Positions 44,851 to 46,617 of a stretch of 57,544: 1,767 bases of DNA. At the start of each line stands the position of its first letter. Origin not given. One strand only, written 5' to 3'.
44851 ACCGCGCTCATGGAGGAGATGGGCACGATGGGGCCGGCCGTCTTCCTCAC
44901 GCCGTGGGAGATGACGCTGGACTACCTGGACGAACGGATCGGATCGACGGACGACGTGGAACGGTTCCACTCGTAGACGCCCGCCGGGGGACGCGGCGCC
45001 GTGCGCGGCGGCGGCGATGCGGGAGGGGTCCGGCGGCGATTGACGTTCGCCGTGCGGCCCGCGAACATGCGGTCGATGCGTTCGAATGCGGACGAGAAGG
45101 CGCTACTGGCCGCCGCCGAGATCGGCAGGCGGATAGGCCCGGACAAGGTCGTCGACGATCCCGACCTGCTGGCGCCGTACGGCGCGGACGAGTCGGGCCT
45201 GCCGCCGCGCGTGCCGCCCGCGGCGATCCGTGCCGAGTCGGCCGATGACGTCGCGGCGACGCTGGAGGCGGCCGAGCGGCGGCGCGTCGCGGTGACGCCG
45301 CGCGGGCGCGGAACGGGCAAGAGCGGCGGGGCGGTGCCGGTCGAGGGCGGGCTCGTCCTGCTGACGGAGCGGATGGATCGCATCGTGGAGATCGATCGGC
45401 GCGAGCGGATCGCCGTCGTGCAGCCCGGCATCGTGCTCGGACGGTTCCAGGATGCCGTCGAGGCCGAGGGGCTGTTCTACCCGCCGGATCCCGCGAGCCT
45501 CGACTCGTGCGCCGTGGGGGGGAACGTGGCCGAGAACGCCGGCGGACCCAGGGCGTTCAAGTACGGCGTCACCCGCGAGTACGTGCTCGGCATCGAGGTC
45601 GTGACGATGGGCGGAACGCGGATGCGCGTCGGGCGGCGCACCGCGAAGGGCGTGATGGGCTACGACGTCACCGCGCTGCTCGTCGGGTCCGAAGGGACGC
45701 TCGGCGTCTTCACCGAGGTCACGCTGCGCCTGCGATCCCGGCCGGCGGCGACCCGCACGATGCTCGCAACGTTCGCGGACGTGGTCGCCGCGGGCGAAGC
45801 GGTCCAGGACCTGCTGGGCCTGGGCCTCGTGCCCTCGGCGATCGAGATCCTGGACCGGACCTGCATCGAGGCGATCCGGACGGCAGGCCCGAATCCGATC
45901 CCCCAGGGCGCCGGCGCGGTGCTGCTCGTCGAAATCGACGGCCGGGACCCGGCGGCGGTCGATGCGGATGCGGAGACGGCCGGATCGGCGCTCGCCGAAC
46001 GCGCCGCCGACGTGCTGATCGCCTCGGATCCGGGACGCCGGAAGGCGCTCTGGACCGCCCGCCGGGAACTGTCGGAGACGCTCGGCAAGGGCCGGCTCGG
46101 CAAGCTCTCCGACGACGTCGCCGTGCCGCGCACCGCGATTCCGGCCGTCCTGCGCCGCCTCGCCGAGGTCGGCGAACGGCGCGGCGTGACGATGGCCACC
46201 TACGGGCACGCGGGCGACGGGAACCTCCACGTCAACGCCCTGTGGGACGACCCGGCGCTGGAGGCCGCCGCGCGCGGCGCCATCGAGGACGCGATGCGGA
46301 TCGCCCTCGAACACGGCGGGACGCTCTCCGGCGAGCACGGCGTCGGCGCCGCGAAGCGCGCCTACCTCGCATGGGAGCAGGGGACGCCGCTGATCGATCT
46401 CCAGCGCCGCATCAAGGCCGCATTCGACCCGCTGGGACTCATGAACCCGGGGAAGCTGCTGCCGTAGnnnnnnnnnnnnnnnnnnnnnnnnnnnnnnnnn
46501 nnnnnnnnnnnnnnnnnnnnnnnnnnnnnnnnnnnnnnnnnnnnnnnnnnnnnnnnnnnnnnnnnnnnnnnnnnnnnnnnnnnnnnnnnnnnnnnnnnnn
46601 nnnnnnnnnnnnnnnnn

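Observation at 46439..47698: DprA(SLOG)-like domain fused to an AbiGi-like domain through a repeat-encoded linker: candidate single-gene abortive-infection/defence protein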

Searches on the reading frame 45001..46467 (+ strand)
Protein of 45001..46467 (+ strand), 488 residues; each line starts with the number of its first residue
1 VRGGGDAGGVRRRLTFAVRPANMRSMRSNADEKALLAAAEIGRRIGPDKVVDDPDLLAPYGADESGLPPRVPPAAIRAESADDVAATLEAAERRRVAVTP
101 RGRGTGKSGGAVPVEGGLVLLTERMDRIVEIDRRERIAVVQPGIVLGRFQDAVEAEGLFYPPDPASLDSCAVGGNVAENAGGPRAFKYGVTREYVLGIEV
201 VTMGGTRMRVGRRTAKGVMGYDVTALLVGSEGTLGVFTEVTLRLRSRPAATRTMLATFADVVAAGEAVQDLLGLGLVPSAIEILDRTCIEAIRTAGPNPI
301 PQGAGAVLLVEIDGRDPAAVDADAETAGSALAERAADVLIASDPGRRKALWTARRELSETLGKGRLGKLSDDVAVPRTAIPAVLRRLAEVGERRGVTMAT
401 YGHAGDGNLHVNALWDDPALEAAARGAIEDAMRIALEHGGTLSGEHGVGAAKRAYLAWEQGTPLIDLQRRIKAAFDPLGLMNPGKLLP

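Call 19: search_protein_families(library=pfam, proteins=[window:45001-46467:+], max_evalue=0.001)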
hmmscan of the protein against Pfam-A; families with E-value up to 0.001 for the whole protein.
window:45001-46467:+ (488 aa): 2 families
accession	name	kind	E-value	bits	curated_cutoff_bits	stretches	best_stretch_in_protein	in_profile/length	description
PF02913.24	FAD-oxidase_C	-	8.6e-60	202.9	21.2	1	248-486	2-248/248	FAD linked oxidases, C-terminal domain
PF01565.28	FAD_binding_4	-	4.7e-38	130.5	26.4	1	72-210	1-138/139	FAD binding domain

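Call 86: search_protein_families(library=padloc, proteins=[window:45001-46467:+], max_evalue=0.001)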
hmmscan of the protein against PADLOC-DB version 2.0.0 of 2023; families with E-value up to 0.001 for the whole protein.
window:45001-46467:+ (488 aa): 0 families
